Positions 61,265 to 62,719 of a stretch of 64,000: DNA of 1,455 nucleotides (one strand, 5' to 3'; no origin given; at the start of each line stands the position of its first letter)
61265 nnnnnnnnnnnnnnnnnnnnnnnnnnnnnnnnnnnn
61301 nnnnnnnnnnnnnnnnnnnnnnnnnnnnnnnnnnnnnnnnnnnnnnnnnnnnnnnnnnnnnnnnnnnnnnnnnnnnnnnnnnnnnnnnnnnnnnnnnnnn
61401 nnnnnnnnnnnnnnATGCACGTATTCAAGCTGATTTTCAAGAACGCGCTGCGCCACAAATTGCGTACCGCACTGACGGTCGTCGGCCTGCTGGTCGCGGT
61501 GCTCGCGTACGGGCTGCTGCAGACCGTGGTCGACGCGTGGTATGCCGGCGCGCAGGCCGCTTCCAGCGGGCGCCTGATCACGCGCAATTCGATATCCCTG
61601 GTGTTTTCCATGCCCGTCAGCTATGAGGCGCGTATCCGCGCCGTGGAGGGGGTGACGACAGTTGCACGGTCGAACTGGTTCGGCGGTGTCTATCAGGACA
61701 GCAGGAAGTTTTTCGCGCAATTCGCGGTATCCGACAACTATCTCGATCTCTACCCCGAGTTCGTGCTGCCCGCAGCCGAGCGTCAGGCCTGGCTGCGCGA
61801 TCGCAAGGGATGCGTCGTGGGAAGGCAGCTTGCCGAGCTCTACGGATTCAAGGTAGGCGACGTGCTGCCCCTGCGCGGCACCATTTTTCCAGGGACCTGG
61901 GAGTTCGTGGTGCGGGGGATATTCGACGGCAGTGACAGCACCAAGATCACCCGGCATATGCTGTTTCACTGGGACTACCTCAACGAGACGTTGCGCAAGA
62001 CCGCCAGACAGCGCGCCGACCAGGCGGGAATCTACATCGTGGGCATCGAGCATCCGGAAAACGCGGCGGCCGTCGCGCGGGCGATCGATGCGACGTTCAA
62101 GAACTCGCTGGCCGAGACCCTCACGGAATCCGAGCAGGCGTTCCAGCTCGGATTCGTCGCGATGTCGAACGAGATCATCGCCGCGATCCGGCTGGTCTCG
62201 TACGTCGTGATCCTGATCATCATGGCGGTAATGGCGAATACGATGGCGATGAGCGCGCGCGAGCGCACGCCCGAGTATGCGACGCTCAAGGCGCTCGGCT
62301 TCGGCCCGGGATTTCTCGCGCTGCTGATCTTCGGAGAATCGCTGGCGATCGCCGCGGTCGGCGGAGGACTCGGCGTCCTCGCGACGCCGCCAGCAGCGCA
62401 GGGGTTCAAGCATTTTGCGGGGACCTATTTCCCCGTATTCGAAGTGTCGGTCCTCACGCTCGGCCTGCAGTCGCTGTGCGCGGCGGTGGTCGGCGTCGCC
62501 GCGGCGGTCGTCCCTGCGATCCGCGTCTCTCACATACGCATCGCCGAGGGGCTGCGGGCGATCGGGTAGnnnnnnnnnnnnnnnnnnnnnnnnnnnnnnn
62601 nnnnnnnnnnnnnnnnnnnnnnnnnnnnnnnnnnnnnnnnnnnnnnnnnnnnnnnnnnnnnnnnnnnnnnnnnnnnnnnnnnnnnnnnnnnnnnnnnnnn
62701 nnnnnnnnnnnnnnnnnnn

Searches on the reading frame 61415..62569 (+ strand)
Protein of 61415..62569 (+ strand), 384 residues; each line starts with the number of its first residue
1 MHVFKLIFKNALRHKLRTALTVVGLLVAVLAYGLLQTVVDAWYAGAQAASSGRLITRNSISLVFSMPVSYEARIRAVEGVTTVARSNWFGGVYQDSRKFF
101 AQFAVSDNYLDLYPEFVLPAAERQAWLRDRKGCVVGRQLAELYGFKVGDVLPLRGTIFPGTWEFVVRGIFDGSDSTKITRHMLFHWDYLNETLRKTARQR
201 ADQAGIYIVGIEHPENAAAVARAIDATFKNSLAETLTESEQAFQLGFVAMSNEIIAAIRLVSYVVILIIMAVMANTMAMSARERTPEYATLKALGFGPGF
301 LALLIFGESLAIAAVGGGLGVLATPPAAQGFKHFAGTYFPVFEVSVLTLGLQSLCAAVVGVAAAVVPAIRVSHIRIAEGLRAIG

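Call 38: search_protein_families(library=ncbifam, proteins=[window:61415-62569:+], max_evalue=1e-8)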
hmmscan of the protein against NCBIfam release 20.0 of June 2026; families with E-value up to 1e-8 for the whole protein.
window:61415-62569:+ (384 aa): 1 family
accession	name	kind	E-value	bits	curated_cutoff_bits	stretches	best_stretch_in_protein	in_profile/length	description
TIGR03434.1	ADOP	subfamily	7.5e-09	34.3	622.3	0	244-382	253-401/803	ADOP family duplicated permease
